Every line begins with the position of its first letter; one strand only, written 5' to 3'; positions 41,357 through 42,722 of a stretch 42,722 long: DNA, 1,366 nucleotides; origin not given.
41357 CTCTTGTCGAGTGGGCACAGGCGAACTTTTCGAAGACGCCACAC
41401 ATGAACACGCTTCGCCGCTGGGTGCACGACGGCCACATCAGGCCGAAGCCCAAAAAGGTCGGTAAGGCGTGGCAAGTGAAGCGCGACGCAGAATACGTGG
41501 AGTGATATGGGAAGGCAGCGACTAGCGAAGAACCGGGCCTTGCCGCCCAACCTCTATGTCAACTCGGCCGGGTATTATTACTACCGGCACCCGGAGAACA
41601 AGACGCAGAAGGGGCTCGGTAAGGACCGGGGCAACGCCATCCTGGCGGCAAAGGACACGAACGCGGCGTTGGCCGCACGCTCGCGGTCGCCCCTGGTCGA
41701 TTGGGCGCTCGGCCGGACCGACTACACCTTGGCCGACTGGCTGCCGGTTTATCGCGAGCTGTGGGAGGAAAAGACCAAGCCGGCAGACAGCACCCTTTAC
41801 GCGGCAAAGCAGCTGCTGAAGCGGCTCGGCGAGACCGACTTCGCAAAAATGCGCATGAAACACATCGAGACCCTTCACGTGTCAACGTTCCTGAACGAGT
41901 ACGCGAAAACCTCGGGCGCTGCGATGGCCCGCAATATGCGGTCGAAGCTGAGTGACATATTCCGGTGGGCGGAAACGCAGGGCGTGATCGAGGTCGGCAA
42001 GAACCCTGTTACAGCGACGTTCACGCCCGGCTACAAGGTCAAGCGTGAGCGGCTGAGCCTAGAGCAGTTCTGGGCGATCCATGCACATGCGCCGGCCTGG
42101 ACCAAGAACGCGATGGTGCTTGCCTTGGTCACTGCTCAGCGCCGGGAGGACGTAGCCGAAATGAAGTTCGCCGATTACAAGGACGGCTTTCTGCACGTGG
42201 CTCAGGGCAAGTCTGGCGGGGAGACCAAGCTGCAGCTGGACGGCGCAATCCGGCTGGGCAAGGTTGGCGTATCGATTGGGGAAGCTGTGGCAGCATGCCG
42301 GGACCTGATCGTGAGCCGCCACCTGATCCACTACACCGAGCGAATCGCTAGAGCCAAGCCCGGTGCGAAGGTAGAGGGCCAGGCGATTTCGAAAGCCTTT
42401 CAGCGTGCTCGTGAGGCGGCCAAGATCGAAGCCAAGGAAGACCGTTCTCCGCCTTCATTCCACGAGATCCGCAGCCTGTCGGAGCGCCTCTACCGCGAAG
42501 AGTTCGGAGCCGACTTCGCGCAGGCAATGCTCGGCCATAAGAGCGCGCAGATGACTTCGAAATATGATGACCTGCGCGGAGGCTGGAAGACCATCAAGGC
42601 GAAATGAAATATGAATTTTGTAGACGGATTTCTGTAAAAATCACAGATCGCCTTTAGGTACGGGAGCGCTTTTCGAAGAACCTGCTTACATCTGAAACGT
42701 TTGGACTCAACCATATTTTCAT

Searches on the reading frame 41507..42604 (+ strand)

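Call 89: search_protein_families(library=pfam, proteins=[window:41507-42604:+], max_evalue=0.001)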
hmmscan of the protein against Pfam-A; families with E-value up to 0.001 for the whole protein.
window:41507-42604:+ (366 aa): 3 families
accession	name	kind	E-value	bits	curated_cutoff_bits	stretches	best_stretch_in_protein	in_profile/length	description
PF00589.27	Phage_integrase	-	7.4e-19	68.6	27.1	1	193-355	16-167/172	Phage integrase family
PF09003.16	Arm-DNA-bind_1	-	1.4e-11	44.7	22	1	1-61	1-67/74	Bacteriophage lambda integrase, Arm DNA-binding domain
PF22022.2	Phage_int_M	-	5.2e-06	27.1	27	1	85-162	8-86/96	Phage integrase central domain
